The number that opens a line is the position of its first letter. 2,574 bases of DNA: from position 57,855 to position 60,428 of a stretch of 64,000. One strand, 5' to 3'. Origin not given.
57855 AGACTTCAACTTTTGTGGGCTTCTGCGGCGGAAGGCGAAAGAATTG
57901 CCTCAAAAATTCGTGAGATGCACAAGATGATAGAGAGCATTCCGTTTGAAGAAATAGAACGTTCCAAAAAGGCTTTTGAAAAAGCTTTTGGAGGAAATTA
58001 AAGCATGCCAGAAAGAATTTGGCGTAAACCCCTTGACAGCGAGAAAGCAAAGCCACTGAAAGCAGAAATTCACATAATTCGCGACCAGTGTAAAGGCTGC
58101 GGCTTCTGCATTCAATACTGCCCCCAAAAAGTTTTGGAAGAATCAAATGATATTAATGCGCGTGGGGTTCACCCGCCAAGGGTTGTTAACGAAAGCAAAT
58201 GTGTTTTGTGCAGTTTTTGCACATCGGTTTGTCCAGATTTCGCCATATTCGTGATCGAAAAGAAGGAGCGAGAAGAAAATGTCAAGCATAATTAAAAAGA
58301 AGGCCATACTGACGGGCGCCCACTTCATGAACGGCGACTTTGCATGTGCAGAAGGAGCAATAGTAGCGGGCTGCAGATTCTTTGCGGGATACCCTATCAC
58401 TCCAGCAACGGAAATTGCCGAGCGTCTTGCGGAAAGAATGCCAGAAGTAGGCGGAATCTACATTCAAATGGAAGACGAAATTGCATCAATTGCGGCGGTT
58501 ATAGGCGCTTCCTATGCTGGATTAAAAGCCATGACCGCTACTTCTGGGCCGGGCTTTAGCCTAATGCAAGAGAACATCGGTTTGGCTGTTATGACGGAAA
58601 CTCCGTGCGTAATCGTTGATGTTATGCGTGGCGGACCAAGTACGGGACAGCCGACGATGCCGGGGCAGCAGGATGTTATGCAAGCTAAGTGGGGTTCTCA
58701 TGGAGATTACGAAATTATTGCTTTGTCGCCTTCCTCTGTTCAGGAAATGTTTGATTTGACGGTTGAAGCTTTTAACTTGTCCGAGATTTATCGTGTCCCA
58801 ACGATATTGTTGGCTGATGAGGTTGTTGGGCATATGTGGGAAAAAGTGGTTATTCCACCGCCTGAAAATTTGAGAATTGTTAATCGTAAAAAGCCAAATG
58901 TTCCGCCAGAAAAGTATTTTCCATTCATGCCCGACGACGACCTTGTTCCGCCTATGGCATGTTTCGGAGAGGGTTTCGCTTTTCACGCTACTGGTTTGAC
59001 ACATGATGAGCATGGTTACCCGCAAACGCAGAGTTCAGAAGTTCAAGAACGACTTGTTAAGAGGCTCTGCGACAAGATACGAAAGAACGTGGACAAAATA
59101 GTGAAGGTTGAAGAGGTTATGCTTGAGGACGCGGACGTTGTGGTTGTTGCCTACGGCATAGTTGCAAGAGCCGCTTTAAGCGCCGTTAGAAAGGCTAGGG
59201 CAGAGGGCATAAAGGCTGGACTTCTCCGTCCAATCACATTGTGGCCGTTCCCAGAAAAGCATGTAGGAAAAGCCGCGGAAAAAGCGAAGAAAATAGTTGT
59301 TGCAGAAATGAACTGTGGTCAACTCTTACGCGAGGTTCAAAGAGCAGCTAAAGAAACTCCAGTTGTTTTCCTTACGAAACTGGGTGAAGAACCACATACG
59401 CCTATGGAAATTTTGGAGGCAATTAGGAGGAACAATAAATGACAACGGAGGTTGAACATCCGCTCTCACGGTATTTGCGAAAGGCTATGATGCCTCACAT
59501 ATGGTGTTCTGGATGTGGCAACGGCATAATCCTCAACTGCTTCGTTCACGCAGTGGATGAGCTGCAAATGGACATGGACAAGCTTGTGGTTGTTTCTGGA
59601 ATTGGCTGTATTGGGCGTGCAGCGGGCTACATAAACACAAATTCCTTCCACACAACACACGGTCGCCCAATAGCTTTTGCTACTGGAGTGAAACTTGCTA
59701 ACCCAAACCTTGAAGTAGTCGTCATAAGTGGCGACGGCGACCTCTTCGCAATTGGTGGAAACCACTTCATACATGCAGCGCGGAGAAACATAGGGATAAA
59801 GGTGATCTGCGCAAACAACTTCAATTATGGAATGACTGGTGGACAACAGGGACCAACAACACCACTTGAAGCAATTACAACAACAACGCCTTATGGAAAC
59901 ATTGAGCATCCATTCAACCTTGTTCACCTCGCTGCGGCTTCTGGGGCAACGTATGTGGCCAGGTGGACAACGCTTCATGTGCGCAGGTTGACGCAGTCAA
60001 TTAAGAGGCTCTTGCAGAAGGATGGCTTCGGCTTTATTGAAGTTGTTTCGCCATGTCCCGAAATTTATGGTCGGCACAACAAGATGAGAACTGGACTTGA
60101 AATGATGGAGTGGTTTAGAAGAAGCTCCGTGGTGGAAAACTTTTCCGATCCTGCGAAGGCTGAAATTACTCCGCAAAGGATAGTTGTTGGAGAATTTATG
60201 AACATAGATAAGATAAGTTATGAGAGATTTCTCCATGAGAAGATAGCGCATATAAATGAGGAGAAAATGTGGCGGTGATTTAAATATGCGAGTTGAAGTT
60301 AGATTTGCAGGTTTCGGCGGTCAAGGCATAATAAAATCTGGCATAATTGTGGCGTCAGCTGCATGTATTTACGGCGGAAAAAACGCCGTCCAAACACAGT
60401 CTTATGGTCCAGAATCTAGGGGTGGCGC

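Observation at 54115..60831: Tightly coupled hdrC::gltD - hdrA::mvhD - korDABC operon, a candidate undescribed electron-bifurcating 2-oxoacid/ferredoxin/NAD(P)H module without HdrB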

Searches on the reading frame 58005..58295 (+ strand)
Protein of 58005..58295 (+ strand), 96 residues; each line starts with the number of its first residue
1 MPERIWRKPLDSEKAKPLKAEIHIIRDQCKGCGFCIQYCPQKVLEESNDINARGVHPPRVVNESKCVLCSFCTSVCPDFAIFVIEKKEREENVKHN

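Call 3: search_protein_families(library=pfam, proteins=[window:58005-58295:+], max_evalue=0.01)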
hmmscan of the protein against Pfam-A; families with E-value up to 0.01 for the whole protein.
window:58005-58295:+ (96 aa): 16 families
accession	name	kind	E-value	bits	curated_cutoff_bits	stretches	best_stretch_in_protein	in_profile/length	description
PF00037.32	Fer4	-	1.3e-12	47.4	21.1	2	60-81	2-23/24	4Fe-4S binding domain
PF12837.12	Fer4_6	-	5.5e-10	39.2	25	2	60-78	3-21/24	4Fe-4S binding domain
PF12797.12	Fer4_2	-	1.3e-09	37.8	24.5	2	22-40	3-21/22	4Fe-4S binding domain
PF14697.11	Fer4_21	-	1.5e-09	38.3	35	2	20-41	32-53/59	4Fe-4S dicluster domain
PF12838.12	Fer4_7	-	2.2e-09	38.1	27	1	28-77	1-49/52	4Fe-4S dicluster domain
PF13237.11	Fer4_10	-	1.3e-08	35.1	25.5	2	23-77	3-53/53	4Fe-4S dicluster domain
PF13187.11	Fer4_9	-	6e-08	33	27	2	28-79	1-50/52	4Fe-4S dicluster domain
PF13484.11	Fer4_16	-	5.8e-07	30.6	30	1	28-53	1-27/66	4Fe-4S double cluster binding domain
PF13183.11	Fer4_8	-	1.9e-06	28.7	27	0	64-80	3-19/68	4Fe-4S dicluster domain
PF25160.1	LdpA_Fe-S-bd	-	3.6e-06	27.1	27.6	1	22-46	21-45/49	LdpA Fe-S cluster-binding domain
PF13534.11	Fer4_17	-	1e-05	26.4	22.2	0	28-42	1-15/61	4Fe-4S dicluster domain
PF17179.9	Fer4_22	-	3.9e-05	24.8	27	0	25-42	77-94/95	4Fe-4S dicluster domain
PF12800.12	Fer4_4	-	0.00013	22.4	24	0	64-77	2-15/17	4Fe-4S binding domain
PF13459.11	Fer4_15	-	0.00015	22.8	22.4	0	24-51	3-30/66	4Fe-4S single cluster domain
PF13370.11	Fer4_13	-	0.0003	21.8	24.5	0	61-95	1-33/58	4Fe-4S single cluster domain of Ferredoxin I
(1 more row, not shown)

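Call 4: search_protein_families(library=ncbifam, proteins=[window:58005-58295:+], max_evalue=0.001)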
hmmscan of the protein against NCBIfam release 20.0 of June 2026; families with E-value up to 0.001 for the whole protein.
window:58005-58295:+ (96 aa): 67 families (the best 25 are shown)
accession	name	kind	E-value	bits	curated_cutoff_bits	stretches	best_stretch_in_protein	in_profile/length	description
NF042987.1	OGOR_delta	exception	2.9e-19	69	125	1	19-83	23-87/89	2-oxoglutarate ferredoxin oxidoreductase subunit delta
NF007205.0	PRK09626.1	equivalog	2.6e-14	53.1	93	1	17-88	7-78/105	2-oxoglutarate-acceptor oxidoreductase subunit OorD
NF042909.1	FMH_DH_FwdF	exception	5.5e-11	42.2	375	1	15-93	245-323/336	tungsten-dependent formylmethanofuran dehydrogenase subunit FwdF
TIGR02179.1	PorD_KorD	subfamily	1e-09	38.4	60.05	2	60-89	21-50/78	2-oxoacid:acceptor oxidoreductase, delta subunit, pyruvate/2-ketoisovalerate family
NF040864.1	HgcB_ferredoxin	equivalog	1.7e-09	37.4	99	1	22-83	9-63/93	mercury methylation ferredoxin HgcB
NF040684.1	PorD_Arch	equivalog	2.2e-09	37.3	120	1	24-46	59-81/85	pyruvate synthase subunit PorD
NF043069.1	T4HPD_activ_SAM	equivalog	2.7e-09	36.8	425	1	16-92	40-108/299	trans-4-hydroxy-L-proline dehydratase activase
TIGR01971.1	NuoI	subfamily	3.2e-09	36.4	113.05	1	22-91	33-108/121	NADH-quinone oxidoreductase, chain I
NF043039.1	HgcAB_like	equivalog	4.7e-09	36.3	285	1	18-81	291-349/350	HgcAB-like fusion protein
NF004541.0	PRK05888.2-2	equivalog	5.2e-09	36.1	217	1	15-82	49-112/168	NADH-quinone oxidoreductase subunit NuoI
NF045874.1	Vhu_polyferre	exception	9.9e-09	34.4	600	1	20-89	121-182/381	F420-non-reducing hydrogenase associated-polyferredoxin VhuB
NF004542.0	PRK05888.2-3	equivalog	2.2e-08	33.8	248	1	26-88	82-146/203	NADH-quinone oxidoreductase subunit NuoI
NF006221.0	PRK08348.1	subfamily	2.8e-08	33.5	124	1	18-81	35-92/136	NADH-plastoquinone oxidoreductase subunit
NF004545.0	PRK05888.3-1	equivalog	3.1e-08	33.5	229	1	17-87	56-129/154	NADH-quinone oxidoreductase subunit NuoI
NF004543.0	PRK05888.2-5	equivalog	6.9e-08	32.2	243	1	27-86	59-120/217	NADH-quinone oxidoreductase subunit NuoI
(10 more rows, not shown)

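Call 56: search_solved_structures(query=window:58005-58292:+, max_evalue=0.001, show_alignments=2)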
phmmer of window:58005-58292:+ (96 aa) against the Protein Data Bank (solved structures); distinct sequences matched with E-value up to 0.001: 82 (the best 60 are shown).
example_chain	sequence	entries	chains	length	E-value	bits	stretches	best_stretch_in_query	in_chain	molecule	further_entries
9sfi_T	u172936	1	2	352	1.5e-26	95.7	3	18-84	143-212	4Fe-4S ferredoxin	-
9sw6_H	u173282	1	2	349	1e-17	67.3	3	17-82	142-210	Tungsten formylmethanofuran dehydrogenase, subunit F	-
5t5i_F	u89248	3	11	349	3.3e-16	62.4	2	18-82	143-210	Tungsten formylmethanofuran dehydrogenase subunit fwdF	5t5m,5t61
9sw6_G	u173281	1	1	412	1.4e-14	57.2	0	18-89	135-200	Polyferredoxin protein MvhB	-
7bkb_K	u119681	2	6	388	9.4e-14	54.6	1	24-83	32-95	Formylmethanofuran dehydrogenase, subunit F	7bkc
9sfi_O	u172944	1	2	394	1.5e-11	47.5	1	28-89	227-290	Ferredoxin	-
8ys5_D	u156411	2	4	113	3.9e-08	36.6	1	20-88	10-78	2-oxoglutarate:acceptor oxidoreductase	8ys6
6u8y_N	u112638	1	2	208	3.5e-07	33.5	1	27-85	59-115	NADH dehydrogenase subunit I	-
7ar7_I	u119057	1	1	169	3.6e-07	33.5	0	53-93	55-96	NADH dehydrogenase [ubiquinone] iron-sulfur protein 8-A, mitochondrial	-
9f5x_G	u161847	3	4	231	7.1e-07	32.5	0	53-92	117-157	NADH:ubiquinone oxidoreductase subunit 8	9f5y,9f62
7aqr_I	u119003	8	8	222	8.1e-07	32.3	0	53-92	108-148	NADH dehydrogenase [ubiquinone] iron-sulfur protein 8-A, mitochondrial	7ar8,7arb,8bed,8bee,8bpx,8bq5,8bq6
7a23_D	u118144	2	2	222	9.1e-07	32.2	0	53-92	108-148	TYKY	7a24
6x89_S8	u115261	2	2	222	1.3e-06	31.7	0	53-92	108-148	NADH dehydrogenase [ubiquinone] iron-sulfur protein 8, mitochondrial | NDUS8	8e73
7bkb_L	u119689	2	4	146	2.6e-06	30.7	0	13-55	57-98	Formylmethanofuran dehydrogenase, subunit G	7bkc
7arc_I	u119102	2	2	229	3.5e-06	30.3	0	53-92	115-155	TYKY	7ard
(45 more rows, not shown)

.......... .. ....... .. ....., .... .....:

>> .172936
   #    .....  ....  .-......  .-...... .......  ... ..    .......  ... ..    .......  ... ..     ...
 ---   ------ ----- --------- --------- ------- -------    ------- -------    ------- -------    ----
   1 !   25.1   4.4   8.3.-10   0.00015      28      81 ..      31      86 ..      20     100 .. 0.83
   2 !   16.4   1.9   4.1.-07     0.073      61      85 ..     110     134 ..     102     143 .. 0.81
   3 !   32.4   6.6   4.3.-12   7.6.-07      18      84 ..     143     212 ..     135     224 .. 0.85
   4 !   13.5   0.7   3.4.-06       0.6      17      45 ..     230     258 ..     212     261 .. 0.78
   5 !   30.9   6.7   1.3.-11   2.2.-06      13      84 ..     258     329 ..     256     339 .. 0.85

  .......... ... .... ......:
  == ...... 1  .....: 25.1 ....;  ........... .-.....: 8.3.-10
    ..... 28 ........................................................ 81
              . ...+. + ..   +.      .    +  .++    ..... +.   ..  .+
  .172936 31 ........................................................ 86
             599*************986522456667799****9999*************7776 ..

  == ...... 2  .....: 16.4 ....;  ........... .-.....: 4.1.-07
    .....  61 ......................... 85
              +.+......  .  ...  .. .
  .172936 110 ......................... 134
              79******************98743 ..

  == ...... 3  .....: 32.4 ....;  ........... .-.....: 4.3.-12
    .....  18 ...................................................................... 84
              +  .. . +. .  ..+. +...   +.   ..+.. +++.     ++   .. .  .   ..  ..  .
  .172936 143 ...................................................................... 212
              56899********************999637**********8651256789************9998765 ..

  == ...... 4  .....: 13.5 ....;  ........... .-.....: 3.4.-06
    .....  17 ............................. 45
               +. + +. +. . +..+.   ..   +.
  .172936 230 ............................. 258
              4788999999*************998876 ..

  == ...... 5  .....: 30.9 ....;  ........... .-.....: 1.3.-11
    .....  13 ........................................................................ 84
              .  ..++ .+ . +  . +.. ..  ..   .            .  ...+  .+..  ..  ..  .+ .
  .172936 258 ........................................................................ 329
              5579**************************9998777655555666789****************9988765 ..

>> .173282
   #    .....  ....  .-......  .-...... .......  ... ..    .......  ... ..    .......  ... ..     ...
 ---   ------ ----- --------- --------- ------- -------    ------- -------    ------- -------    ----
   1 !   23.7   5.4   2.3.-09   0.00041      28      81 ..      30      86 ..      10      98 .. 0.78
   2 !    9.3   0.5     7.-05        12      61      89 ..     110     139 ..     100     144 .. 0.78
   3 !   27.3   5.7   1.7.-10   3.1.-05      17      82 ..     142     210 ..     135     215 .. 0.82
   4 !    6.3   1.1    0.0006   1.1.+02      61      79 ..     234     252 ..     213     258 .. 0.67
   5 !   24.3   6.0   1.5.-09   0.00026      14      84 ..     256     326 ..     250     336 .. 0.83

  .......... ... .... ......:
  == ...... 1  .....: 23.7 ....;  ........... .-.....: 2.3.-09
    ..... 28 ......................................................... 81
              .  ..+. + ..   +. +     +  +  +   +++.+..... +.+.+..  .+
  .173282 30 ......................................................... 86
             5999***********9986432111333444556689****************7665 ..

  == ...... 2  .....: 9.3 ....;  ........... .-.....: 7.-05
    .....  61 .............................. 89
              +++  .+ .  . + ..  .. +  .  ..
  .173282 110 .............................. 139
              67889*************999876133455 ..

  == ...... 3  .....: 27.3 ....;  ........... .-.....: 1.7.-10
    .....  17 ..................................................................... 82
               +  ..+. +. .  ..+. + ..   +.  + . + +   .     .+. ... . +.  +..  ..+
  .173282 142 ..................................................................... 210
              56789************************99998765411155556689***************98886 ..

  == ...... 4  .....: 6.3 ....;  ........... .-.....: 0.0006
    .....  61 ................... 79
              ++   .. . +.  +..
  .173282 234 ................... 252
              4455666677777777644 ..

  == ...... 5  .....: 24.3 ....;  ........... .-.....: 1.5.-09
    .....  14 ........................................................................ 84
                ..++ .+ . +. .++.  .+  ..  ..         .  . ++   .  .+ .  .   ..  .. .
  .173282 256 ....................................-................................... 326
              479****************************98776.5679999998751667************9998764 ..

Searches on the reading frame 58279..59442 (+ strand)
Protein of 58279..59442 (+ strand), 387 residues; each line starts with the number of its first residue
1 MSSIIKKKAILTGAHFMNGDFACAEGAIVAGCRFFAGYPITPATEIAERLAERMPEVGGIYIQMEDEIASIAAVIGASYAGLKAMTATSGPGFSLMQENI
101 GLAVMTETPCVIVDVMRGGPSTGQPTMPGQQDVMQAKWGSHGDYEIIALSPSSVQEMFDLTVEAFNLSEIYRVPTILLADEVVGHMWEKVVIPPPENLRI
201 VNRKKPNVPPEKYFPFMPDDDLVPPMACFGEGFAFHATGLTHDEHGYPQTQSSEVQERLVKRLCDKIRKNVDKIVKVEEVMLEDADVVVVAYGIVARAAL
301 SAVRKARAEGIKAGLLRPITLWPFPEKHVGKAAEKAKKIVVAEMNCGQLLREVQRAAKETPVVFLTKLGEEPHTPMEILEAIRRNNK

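Call 3: search_protein_families(library=pfam, proteins=[window:58279-59442:+], max_evalue=0.01)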
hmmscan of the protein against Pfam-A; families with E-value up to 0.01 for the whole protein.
window:58279-59442:+ (387 aa): 3 families
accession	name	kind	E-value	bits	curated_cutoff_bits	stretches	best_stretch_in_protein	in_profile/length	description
PF01855.24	POR_N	-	1.6e-73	247.7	27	1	25-260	1-229/231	Pyruvate flavodoxin/ferredoxin oxidoreductase, thiamine diP-bdg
PF17147.9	PFOR_II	-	4.8e-25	88.3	27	1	285-378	1-102/102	Pyruvate:ferredoxin oxidoreductase core domain II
PF02780.25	Transketolase_C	-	4.4e-10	40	25.9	1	282-344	7-69/124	Transketolase, C-terminal domain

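Call 4: search_protein_families(library=ncbifam, proteins=[window:58279-59442:+], max_evalue=0.001)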
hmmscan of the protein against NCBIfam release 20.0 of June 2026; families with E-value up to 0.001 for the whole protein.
window:58279-59442:+ (387 aa): 15 families
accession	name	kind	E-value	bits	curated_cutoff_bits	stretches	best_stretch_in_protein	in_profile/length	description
NF006412.0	PRK08659.1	equivalog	1.4e-179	597.2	411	1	13-385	4-376/378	2-oxoacid:acceptor oxidoreductase subunit alpha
NF007206.0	PRK09627.1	equivalog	2.6e-123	411.7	579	1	18-383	7-373/375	2-oxoglutarate synthase subunit alpha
TIGR03710.1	OAFO_sf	subfamily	1.4e-112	377.1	482.75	1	14-382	193-561/561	2-oxoacid:acceptor oxidoreductase subunit alpha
NF005507.0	PRK07119.1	subfamily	3.7e-99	331.9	399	2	15-197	5-187/352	3-methyl-2-oxobutanoate dehydrogenase subunit VorB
NF041170.1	Oxoac_fdxalpha_Archa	equivalog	5.6e-75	252.9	800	1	16-384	237-621/636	2-oxoacid:ferredoxin oxidoreductase subunit alpha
NF040682.1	PorA_Arch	equivalog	1.1e-33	116.7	550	1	17-345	6-321/387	pyruvate synthase subunit PorA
NF007201.0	PRK09622.1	equivalog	4.1e-27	95.1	590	2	13-181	9-175/405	2-oxoacid:ferredoxin oxidoreductase subunit alpha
NF006233.0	PRK08367.1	equivalog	5.7e-26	91.3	625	1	17-346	7-323/394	pyruvate ferredoxin oxidoreductase subunit alpha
NF006232.0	PRK08366.1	equivalog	9.3e-26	90.3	646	1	17-345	10-324/394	2-ketoisovalerate ferredoxin oxidoreductase subunit alpha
NF045764.1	PhenlGlyoxDHPadG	equivalog_domain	7.7e-23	80.6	700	2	18-171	6-155/398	NADH-dependent phenylglyoxylate dehydrogenase subunit alpha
TIGR03336.1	IOR_alpha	equivalog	8.9e-19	67.2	650.9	1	15-192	3-174/595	indolepyruvate ferredoxin oxidoreductase subunit alpha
NF045791.1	OxalOxredalpha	equivalog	7.9e-13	48.2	500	2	276-343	253-320/395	oxalate oxidoreductase subunit alpha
TIGR02176.1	pyruv_ox_red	equivalog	3.5e-08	31.8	911.35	1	32-341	18-322/1167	pyruvate:ferredoxin (flavodoxin) oxidoreductase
NF004559.0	PRK05899.2-5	equivalog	0.00022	19.6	488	1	283-359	501-580/627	transketolase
NF008854.0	PRK11892.1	equivalog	0.00098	17.9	454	0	280-344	336-400/464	pyruvate dehydrogenase complex E1 component subunit beta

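Call 55: search_solved_structures(query=window:58279-59439:+, max_evalue=0.00001)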
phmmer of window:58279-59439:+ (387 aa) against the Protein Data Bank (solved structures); distinct sequences matched with E-value up to 0.00001: 7.
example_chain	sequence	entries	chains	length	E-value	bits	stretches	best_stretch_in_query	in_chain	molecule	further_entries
1yd7_A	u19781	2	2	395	2.2e-138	464.7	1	15-385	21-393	2-keto acid:ferredoxin oxidoreductase subunit alpha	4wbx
8ys5_A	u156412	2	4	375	2.3e-85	290.2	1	18-379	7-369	2-oxoglutarate synthase subunit alpha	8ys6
6n2n_A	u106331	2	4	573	2.1e-73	250.8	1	16-383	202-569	Pyruvate flavodoxin/ferredoxin oxidoreductase domain protein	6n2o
5b46_A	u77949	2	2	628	1e-41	146.6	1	18-384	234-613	2-oxoacid--ferredoxin oxidoreductase alpha subunit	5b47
5b48_A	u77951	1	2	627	6.1e-35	124.3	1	16-345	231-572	2-oxoacid--ferredoxin oxidoreductase alpha subunit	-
9bt4_B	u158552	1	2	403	6.1e-20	74.9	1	17-346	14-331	Pyruvate:Ferredoxin Oxidoreductase, subunit alpha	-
5c4i_A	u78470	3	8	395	3.5e-10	42.8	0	17-98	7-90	Oxalate oxidoreductase subunit alpha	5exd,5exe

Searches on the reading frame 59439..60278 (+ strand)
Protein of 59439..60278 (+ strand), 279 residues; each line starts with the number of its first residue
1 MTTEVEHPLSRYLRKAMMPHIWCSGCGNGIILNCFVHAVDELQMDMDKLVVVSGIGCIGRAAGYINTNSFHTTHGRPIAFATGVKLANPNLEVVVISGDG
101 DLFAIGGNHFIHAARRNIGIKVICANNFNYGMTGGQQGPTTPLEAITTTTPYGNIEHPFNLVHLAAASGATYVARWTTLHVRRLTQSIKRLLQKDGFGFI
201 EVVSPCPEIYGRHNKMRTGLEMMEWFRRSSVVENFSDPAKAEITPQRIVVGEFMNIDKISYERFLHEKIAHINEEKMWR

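Call 3: search_protein_families(library=pfam, proteins=[window:59439-60278:+], max_evalue=0.01)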
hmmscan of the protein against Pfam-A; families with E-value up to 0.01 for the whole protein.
window:59439-60278:+ (279 aa): 1 family
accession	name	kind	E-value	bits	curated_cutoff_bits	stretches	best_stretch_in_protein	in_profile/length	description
PF02775.26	TPP_enzyme_C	-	1.1e-33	116.6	21.9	1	59-202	6-151/151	Thiamine pyrophosphate enzyme, C-terminal TPP binding domain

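Call 4: search_protein_families(library=ncbifam, proteins=[window:59439-60278:+], max_evalue=0.001)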
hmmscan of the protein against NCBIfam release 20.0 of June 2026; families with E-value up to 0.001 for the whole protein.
window:59439-60278:+ (279 aa): 29 families (the best 25 are shown)
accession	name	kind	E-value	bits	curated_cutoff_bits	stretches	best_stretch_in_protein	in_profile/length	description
NF007207.0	PRK09628.1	equivalog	3.4e-81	272.9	364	1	10-234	6-230/277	2-oxoglutarate ferredoxin oxidoreductase subunit beta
NF008820.0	PRK11866.1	equivalog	1e-71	241.7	402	1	18-268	13-264/287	2-oxoacid ferredoxin oxidoreductase subunit beta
TIGR02177.1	PorB_KorB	subfamily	1.2e-66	225.1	261.9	1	21-229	2-202/286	2-oxoacid:acceptor oxidoreductase, beta subunit, pyruvate/2-ketoisovalerate family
NF041171.1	Oxoac_fdxbeta_Archa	equivalog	4.4e-62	210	423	1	22-208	5-191/296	2-oxoacid:ferredoxin oxidoreductase subunit beta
NF008821.0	PRK11869.1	equivalog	1.2e-55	188.5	438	1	21-241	15-227/286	2-oxoacid ferredoxin oxidoreductase subunit beta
NF008818.0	PRK11864.1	subfamily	1.5e-19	70.3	405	1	15-209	13-211/300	3-methyl-2-oxobutanoate dehydrogenase subunit beta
NF008819.1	PRK11865.1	equivalog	3.4e-19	69.2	405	1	20-211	18-217/300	pyruvate synthase subunit PorB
TIGR03336.1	IOR_alpha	equivalog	4.7e-12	45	650.9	1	17-216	353-541/595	indolepyruvate ferredoxin oxidoreductase subunit alpha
NF045766.1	PhenlGlyoxDHPadI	equivalog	4.2e-11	42.3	700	1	23-210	159-358/443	NADH-dependent phenylglyoxylate dehydrogenase subunit beta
NF045792.1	OxalOxredbeta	equivalog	7.8e-11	41.5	590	1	87-211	98-230/311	oxalate oxidoreductase subunit beta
TIGR03846.1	sulfopy_beta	equivalog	5.6e-07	29.6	221.5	1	73-155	43-128/182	sulfopyruvate decarboxylase subunit beta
NF004813.0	PRK06163.1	equivalog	3.7e-06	26.8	240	1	74-142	59-127/202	hypothetical protein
NF005584.0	PRK07282.1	equivalog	1.5e-05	23.7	970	1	72-134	418-479/566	acetolactate synthase large subunit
NF005114.0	PRK06546.1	equivalog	4.6e-05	22.1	893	1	71-204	407-529/578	pyruvate dehydrogenase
NF006052.0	PRK08199.1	subfamily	4.6e-05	21.9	539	1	80-133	423-475/559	thiamine pyrophosphate protein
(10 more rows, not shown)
